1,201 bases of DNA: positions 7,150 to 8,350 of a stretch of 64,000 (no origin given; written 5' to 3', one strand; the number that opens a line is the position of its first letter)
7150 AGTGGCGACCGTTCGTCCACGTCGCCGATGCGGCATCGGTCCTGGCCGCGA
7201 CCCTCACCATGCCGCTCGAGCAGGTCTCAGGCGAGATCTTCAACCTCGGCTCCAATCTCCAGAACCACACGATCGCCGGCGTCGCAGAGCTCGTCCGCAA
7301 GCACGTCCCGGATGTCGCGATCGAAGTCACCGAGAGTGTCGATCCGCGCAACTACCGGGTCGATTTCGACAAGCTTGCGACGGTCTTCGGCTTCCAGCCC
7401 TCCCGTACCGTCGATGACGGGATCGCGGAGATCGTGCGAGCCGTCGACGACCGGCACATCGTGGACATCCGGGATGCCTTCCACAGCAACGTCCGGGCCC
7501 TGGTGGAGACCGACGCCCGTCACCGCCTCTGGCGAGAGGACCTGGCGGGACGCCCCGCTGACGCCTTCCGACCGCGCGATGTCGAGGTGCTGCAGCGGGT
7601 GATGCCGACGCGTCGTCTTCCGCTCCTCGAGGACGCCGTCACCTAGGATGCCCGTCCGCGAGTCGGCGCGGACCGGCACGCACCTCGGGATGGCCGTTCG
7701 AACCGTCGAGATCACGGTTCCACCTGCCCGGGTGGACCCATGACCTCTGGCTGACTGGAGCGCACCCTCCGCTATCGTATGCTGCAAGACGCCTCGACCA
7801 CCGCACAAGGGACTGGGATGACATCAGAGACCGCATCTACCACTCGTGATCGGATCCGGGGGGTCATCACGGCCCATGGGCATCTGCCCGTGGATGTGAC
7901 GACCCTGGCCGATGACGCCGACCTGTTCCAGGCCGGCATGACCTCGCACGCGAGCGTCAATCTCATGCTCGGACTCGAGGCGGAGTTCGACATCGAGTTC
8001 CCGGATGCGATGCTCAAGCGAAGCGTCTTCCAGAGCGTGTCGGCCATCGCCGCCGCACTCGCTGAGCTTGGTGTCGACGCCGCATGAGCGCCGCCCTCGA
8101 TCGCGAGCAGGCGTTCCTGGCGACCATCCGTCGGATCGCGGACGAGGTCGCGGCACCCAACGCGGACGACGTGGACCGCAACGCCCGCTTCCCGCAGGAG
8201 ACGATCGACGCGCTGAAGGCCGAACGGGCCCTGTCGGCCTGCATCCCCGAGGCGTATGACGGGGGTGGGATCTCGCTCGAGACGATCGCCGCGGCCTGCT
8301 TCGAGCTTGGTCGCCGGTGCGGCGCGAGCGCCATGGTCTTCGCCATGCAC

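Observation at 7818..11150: Amino-acid:carrier-protein ligase cassette (carrier protein, ACAD-like, SerRS-like ligase, DUF1839) with unknown product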

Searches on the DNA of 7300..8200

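Call 86: search_rna_families(source=window, start=7300, end=8200, threshold=evalue, max_evalue=1)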
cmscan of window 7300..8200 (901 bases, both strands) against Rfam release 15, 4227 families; matches with E-value up to 1: 1.
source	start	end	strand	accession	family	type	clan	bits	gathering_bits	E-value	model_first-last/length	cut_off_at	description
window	7608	7730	-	RF02206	WT1-AS_4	Gene; lncRNA;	-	17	60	0.94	1-134/134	no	WT1 antisense RNA conserved region 4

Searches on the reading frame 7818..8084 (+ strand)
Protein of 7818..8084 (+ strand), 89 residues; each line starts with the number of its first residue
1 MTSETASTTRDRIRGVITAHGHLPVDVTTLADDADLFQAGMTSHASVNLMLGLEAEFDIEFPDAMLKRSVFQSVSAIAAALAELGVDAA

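Call 4: search_protein_families(library=pfam, proteins=[window:7818-8084:+], max_evalue=0.01)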
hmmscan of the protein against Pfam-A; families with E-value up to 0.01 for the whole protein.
window:7818-8084:+ (89 aa): 1 family
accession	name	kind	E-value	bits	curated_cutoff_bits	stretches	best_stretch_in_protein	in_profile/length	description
PF00550.31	PP-binding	-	7.6e-07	29.7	20.8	1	23-81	11-67/67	Phosphopantetheine attachment site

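Call 5: search_protein_families(library=ncbifam, proteins=[window:7818-8084:+], max_evalue=0.01)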
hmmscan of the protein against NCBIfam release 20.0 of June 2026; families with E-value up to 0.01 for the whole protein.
window:7818-8084:+ (89 aa): 8 families
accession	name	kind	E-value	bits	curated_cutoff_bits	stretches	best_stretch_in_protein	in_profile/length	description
NF005480.0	PRK07081.1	equivalog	1.3e-30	105.2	72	1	11-85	3-77/83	acyl carrier protein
NF003464.0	PRK05087.1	equivalog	8.6e-06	25.7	68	1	32-84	24-77/78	D-alanine--poly(phosphoribitol) ligase subunit DltC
NF002151.0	PRK00982.1-5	equivalog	0.00042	20.4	92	1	7-66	2-60/78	acyl carrier protein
NF002148.0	PRK00982.1-2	subfamily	0.00097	18.9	71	1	9-66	5-61/79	acyl carrier protein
NF002149.0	PRK00982.1-3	equivalog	0.0028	17.5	106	1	11-64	6-58/78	acyl carrier protein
TIGR00517.1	acyl_carrier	equivalog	0.0033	17.3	70.45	1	40-65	34-59/77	acyl carrier protein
TIGR01688.1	dltC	equivalog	0.0037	17.3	52.35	1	32-81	21-71/73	D-alanine--poly(phosphoribitol) ligase subunit 2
NF005798.0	PRK07639.1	equivalog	0.0085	16.5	100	1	11-84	8-81/91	petrobactin biosynthesis protein AsbD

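Call 88: search_protein_families(library=padloc, proteins=[window:7818-8084:+], max_evalue=0.001)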
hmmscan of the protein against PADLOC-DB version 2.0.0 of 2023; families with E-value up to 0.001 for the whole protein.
window:7818-8084:+ (89 aa): 0 families
